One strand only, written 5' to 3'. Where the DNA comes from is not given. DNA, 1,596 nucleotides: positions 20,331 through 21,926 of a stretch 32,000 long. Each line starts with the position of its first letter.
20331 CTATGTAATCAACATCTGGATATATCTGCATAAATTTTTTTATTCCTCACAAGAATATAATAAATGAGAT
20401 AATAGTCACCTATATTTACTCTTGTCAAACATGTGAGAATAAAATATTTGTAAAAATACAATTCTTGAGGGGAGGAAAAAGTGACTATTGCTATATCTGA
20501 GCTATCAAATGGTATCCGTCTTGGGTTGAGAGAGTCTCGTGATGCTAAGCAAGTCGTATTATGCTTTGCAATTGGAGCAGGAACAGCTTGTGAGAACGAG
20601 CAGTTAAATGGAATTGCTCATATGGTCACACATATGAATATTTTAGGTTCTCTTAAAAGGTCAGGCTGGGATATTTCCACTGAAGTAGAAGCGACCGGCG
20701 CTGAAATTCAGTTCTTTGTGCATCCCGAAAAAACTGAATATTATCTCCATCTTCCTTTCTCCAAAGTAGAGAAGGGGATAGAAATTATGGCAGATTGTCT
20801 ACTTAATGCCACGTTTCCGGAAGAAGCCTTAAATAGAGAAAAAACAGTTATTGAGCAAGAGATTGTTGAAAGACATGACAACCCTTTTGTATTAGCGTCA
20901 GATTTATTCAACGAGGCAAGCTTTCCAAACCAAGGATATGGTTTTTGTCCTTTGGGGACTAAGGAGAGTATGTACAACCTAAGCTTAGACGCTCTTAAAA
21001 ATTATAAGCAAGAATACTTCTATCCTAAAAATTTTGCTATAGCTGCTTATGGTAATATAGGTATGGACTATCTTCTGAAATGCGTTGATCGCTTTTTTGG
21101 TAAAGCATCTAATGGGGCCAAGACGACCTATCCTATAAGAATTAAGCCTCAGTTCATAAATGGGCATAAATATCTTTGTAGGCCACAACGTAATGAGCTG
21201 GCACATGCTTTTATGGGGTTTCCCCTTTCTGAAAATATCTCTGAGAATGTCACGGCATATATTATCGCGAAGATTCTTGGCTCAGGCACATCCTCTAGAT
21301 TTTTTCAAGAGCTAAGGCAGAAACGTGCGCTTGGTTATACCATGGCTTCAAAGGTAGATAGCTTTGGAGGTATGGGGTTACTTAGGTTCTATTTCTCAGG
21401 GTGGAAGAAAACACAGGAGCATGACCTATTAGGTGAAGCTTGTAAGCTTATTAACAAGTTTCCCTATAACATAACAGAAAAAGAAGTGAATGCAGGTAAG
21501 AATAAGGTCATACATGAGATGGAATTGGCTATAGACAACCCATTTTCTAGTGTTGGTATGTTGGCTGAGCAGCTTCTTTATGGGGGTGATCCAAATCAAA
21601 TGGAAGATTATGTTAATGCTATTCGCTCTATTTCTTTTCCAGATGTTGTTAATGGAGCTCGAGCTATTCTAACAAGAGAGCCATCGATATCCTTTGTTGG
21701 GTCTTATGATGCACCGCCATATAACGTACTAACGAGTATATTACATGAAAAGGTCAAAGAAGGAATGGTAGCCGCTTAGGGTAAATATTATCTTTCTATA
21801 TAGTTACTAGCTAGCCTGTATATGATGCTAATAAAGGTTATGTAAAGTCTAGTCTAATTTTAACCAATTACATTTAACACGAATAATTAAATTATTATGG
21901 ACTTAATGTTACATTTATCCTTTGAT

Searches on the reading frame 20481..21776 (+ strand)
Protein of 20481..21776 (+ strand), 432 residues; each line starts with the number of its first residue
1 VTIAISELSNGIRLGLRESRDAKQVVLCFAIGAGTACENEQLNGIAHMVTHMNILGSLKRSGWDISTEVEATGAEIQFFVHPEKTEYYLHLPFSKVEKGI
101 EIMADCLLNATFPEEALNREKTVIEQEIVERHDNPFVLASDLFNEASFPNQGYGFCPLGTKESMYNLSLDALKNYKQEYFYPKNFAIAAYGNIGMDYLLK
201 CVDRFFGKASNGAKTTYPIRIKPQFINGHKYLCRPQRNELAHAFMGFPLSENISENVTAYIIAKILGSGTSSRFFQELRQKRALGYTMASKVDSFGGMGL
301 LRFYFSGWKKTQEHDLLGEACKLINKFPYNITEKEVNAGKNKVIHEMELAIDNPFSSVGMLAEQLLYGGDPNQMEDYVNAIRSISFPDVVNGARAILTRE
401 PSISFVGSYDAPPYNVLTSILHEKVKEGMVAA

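Call 4: search_protein_families(library=pfam, proteins=[window:20481-21776:+], max_evalue=0.1)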
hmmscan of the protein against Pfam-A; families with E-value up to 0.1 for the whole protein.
window:20481-21776:+ (432 aa): 3 families
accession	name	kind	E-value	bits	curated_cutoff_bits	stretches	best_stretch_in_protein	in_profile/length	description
PF05193.26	Peptidase_M16_C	-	1.1e-22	81.2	23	1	166-342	1-180/181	Peptidase M16 inactive domain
PF00675.25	Peptidase_M16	-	2.1e-22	80.1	22.3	1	20-145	8-133/149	Insulinase (Peptidase family M16)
PF22456.1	PqqF-like_C_4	-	0.00041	20.9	27.5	1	270-346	6-84/100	PQQ synthase PqqF-like, C-terminal lobe domain 4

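Call 6: search_protein_families(library=ncbifam, proteins=[window:20481-21776:+], max_evalue=0.1)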
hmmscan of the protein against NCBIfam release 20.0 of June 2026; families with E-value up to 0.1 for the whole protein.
window:20481-21776:+ (432 aa): 4 families
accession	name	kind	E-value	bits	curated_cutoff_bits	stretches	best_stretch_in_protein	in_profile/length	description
NF047422.1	YfmF_fam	equivalog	2.5e-19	69.4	285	1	96-396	98-401/412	EF-P 5-aminopentanol modification-associated protein YfmF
NF047421.1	YfmH_fam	equivalog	3.9e-10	39.5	250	1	41-203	58-215/425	EF-P 5-aminopentanol modification-associated protein YfmH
TIGR02110.1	PQQ_syn_pqqF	equivalog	6.5e-10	38.4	320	1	8-215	5-216/697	pyrroloquinoline quinone biosynthesis protein PqqF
NF011681.0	PRK15101.1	equivalog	2.5e-09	35.7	765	1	7-216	48-262/961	pitrilysin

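Call 20: find_homologous_proteins(query=window:20481-21776:+, max_evalue=1e-10)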
Query window:20481-21776:+ (432 aa): 14 proteins with E <= 1e-10 among 4872 candidates.
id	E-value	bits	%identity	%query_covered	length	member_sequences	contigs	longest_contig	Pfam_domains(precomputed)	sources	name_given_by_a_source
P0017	2.2e-292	987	100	100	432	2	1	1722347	PF00675.26,PF05193.27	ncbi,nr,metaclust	ncbi:hypothetical protein IM40_02405 [Candidatus Paracaedimonas acanthamoebae]|nr:hypothetical prote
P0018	3.2e-162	558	59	96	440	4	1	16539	PF00675.26,PF05193.27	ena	-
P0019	2.8e-161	555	58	100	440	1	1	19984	PF00675.26,PF05193.27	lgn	-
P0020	5.0e-161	554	57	99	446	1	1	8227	PF00675.26,PF05193.27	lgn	-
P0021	1.1e-155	537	55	97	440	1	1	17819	PF00675.26,PF05193.27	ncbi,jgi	jgi:predicted Zn-dependent peptidase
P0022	7.3e-136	472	51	96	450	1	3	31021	PF00675.26,PF05193.27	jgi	jgi:predicted Zn-dependent peptidase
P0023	2.2e-98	348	59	60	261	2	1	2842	PF05193.27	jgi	-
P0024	1.6e-50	190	31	95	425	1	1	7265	PF00675.26,PF05193.27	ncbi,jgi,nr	ncbi:MAG: insulinase family protein [Holosporaceae bacterium]|jgi:predicted Zn-dependent peptidase|n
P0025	1.1e-44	171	31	95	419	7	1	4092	PF00675.26,PF05193.27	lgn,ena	-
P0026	1.4e-37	148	27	92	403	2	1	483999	PF00675.26,PF05193.27,PF22456.2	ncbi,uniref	ncbi:pitrilysin family protein [Pseudogracilibacillus sp. SE30717A]|uniref:M16 family metallopeptida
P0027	4.3e-21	94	24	93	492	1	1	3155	PF00675.26,PF05193.27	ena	-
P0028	1.0e-16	79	22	93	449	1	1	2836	PF00675.26,PF05193.27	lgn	-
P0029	2.2e-15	75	25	66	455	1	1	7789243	PF00675.26,PF05193.27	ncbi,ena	-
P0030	7.6e-14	70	24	68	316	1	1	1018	PF05193.27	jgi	jgi:predicted Zn-dependent peptidase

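Call 23: find_encoding_contigs(protein=P0022, flank=10000, max_places=2)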
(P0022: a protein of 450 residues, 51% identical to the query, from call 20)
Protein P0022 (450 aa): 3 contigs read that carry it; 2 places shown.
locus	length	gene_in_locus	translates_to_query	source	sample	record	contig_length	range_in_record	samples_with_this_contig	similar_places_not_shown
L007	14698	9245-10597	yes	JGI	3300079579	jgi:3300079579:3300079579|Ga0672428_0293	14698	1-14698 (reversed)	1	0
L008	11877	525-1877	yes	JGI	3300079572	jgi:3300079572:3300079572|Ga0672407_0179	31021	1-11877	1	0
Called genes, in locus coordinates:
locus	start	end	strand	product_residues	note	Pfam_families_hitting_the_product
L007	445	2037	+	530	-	PF18456:CmlA_N, PF00753:Lactamase_B, PF13483:Lactamase_B_3, PF12706:Lactamase_B_2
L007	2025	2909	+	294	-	PF01209:Ubie_methyltran, PF13489:Methyltransf_23, PF05891:Methyltransf_PK (faint), PF08003:Methyltransf_9 (weak), PF13847:Methyltransf_31, PF08241:Methyltransf_11, PF08242:Methyltransf_12, PF13649:Methyltransf_25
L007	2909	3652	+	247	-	PF00975:Thioesterase, PF03959:FSH1 (weak)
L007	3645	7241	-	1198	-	PF00501:AMP-binding, PF23024:AMP-dom_DIP2-like, PF00550:PP-binding, PF00668:Condensation, PF00550:PP-binding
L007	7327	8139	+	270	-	PF11019:DUF2608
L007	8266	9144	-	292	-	PF13621:Cupin_8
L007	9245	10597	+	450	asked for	PF00675:Peptidase_M16, PF05193:Peptidase_M16_C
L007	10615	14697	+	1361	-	?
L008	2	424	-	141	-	?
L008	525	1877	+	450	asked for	PF00675:Peptidase_M16, PF05193:Peptidase_M16_C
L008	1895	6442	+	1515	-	PF00668:Condensation, PF00501:AMP-binding, PF00550:PP-binding, PF00668:Condensation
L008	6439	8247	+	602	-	PF00501:AMP-binding, PF13193:AMP-binding_C (weak), PF00550:PP-binding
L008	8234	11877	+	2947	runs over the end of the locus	PF00668:Condensation, PF00501:AMP-binding, PF13193:AMP-binding_C, PF00550:PP-binding, PF00668:Condensation, PF00501:AMP-binding, PF00550:PP-binding, PF00668:Condensation, +1 more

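Call 24: find_encoding_contigs(protein=P0019, flank=10000, max_places=2)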
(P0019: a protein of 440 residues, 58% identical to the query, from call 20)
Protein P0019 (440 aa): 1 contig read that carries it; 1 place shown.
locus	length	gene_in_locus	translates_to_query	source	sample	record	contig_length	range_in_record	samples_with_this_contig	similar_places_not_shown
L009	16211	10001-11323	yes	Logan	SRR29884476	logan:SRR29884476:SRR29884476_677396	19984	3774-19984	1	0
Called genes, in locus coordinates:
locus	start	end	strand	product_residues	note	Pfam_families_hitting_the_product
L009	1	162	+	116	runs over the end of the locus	PF01329:Pterin_4a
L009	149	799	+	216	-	PF02592:Vut_1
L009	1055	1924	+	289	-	PF11019:DUF2608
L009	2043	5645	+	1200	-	PF00501:AMP-binding, PF23024:AMP-dom_DIP2-like, PF00550:PP-binding (weak), PF00668:Condensation, PF00550:PP-binding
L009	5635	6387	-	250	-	PF00561:Abhydrolase_1 (faint), PF00975:Thioesterase, PF12697:Abhydrolase_6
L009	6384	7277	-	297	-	PF01209:Ubie_methyltran, PF13489:Methyltransf_23, PF08241:Methyltransf_11, PF08242:Methyltransf_12, PF13649:Methyltransf_25, PF13847:Methyltransf_31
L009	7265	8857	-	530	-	PF18456:CmlA_N, PF00753:Lactamase_B, PF13483:Lactamase_B_3, PF12706:Lactamase_B_2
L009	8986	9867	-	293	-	PF13621:Cupin_8, PF08007:JmjC_2 (weak)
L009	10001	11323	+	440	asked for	PF00675:Peptidase_M16, PF05193:Peptidase_M16_C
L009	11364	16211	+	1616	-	?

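Call 59: find_encoding_contigs(protein=P0021, flank=10000, max_places=2)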
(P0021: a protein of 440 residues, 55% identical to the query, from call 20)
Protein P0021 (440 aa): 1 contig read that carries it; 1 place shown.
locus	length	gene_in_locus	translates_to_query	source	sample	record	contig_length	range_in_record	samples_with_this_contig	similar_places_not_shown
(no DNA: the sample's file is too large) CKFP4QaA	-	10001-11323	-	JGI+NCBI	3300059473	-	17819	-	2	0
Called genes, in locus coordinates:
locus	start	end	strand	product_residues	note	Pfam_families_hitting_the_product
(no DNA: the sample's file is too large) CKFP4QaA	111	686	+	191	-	-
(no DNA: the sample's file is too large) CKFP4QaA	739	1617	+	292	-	PF01609:DDE_Tnp_1, PF13612:DDE_Tnp_1_3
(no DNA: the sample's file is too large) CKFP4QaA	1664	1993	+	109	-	-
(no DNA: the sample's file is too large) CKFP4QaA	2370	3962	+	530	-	PF18456:CmlA_N, PF00753:Lactamase_B (weak), PF13483:Lactamase_B_3, PF12706:Lactamase_B_2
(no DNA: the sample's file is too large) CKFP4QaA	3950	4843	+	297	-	PF01209:Ubie_methyltran, PF13489:Methyltransf_23, PF08241:Methyltransf_11, PF08242:Methyltransf_12, PF13649:Methyltransf_25, PF13847:Methyltransf_31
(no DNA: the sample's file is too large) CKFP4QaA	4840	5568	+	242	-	PF00975:Thioesterase, PF12697:Abhydrolase_6 (weak)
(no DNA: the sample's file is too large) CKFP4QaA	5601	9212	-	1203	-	PF00501:AMP-binding, PF23024:AMP-dom_DIP2-like, PF00550:PP-binding (weak), PF00668:Condensation, PF00550:PP-binding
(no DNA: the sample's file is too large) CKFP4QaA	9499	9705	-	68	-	-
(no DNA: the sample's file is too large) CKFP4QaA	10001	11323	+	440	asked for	PF00675:Peptidase_M16, PF05193:Peptidase_M16_C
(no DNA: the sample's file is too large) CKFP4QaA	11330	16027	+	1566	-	?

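Call 69: search_solved_structures(query=A3, max_evalue=1e-10, show_alignments=1)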
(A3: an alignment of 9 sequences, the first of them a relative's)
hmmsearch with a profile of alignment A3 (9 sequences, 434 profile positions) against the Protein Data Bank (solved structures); distinct sequences matched with E-value up to 1e-10: 111 (the best 60 are shown).
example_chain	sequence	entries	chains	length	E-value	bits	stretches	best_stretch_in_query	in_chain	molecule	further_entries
3hdi_A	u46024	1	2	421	6.4e-137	460.1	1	4-410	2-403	Processing protease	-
8bep_B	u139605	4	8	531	2.9e-92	312.9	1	4-416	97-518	Probable mitochondrial-processing peptidase subunit beta, mitochondrial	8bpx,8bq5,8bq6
8zno_B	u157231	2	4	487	7.8e-91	308.2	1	4-414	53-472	Mitochondrial-processing peptidase subunit beta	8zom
7jrg_A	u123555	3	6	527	8.7e-90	304.8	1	4-414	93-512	Mitochondrial-processing peptidase subunit beta, mitochondrial isoform X1 | MPP-beta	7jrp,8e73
9f5x_1M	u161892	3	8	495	1e-83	284.8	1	3-414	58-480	MPP-Beta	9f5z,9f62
1hr6_B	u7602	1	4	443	1.3e-83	284.5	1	4-414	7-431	MITOCHONDRIAL PROCESSING PEPTIDASE BETA SUBUNIT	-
1hr7_B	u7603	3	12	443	3.2e-83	283.2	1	4-414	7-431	MITOCHONDRIAL PROCESSING PEPTIDASE BETA SUBUNIT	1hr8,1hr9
9g9t_D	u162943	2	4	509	7e-83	282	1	6-401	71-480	Putative peptidase M16 family protein | Putative peptidase M16 family potein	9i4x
8q1b_A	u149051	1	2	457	8.5e-83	281.8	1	3-414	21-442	Probable mitochondrial-processing peptidase subunit beta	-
8ab6_A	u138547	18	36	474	2.2e-80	273.8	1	3-409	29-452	YALI0A14806p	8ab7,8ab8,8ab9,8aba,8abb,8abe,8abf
8iuf_QA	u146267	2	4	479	1.2e-74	254.9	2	8-270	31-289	MPP-beta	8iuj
3cwb_A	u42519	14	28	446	5.1e-69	236.3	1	3-414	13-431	MITOCHONDRIAL UBIQUINOL-CYTOCHROME-C REDUCTASE COMPLEX CORE PROTEIN I | UBIQUINOL-CYTOCHROME-C REDUCTASE COMPLEX CORE PROTEIN I, MITOCHONDRIAL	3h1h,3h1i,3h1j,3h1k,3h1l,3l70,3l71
9fq7_3A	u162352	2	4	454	3.5e-68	233.6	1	3-399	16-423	Mitochondrial processing peptidase beta subunit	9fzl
1bcc_A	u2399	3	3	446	9.9e-66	225.5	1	3-406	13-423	UBIQUINOL CYTOCHROME C OXIDOREDUCTASE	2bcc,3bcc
8zo8_QB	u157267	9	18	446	5.2e-65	223.1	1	3-414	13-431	Cytochrome b-c1 complex subunit 1, mitochondrial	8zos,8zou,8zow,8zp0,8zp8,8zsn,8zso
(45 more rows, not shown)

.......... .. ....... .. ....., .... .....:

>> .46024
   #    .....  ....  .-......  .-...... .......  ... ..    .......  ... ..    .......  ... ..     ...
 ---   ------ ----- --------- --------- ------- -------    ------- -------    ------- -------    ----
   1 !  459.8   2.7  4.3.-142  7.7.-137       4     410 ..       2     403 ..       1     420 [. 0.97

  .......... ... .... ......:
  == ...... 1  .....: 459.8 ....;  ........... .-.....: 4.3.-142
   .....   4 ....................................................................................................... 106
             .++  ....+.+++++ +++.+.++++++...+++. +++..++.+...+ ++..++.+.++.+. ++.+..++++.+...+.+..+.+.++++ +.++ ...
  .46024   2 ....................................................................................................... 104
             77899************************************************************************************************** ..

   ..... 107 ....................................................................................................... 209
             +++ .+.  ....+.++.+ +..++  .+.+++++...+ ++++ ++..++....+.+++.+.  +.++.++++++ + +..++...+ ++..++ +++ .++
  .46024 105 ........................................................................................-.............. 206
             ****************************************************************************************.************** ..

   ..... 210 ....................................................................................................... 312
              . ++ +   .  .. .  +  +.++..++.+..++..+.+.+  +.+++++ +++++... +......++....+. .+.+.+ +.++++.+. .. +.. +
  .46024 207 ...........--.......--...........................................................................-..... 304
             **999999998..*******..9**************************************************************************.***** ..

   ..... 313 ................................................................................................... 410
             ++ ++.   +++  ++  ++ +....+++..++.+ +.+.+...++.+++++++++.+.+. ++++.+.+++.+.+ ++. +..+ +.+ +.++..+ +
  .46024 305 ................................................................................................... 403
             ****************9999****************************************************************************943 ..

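Call 83: search_protein_families(library=padloc, proteins=[window:20481-21776:+], max_evalue=0.01)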
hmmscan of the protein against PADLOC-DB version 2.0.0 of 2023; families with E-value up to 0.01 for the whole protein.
window:20481-21776:+ (432 aa): 0 families

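Call 88: find_encoding_contigs(protein=P0018, flank=10000, max_places=2)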
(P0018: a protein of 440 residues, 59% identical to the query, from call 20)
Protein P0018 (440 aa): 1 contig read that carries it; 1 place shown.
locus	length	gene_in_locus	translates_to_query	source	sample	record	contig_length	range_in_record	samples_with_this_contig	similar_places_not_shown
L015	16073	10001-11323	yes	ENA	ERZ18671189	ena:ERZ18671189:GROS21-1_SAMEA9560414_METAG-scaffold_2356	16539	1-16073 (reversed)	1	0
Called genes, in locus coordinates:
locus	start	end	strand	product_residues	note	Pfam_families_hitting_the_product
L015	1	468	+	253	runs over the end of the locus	PF22624:AASDHPPT_N (weak), PF01648:ACPS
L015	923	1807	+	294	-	PF11019:DUF2608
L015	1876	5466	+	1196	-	PF00501:AMP-binding, PF23024:AMP-dom_DIP2-like, PF00550:PP-binding (weak), PF00668:Condensation, PF00550:PP-binding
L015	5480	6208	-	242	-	PF00975:Thioesterase, PF00561:Abhydrolase_1 (faint), PF12697:Abhydrolase_6 (weak)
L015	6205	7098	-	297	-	PF13489:Methyltransf_23, PF01209:Ubie_methyltran, PF08241:Methyltransf_11, PF08242:Methyltransf_12, PF13649:Methyltransf_25, PF13847:Methyltransf_31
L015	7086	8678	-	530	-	PF18456:CmlA_N, PF00753:Lactamase_B (weak), PF13483:Lactamase_B_3, PF12706:Lactamase_B_2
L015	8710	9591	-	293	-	PF13621:Cupin_8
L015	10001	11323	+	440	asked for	PF00675:Peptidase_M16, PF05193:Peptidase_M16_C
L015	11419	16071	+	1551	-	?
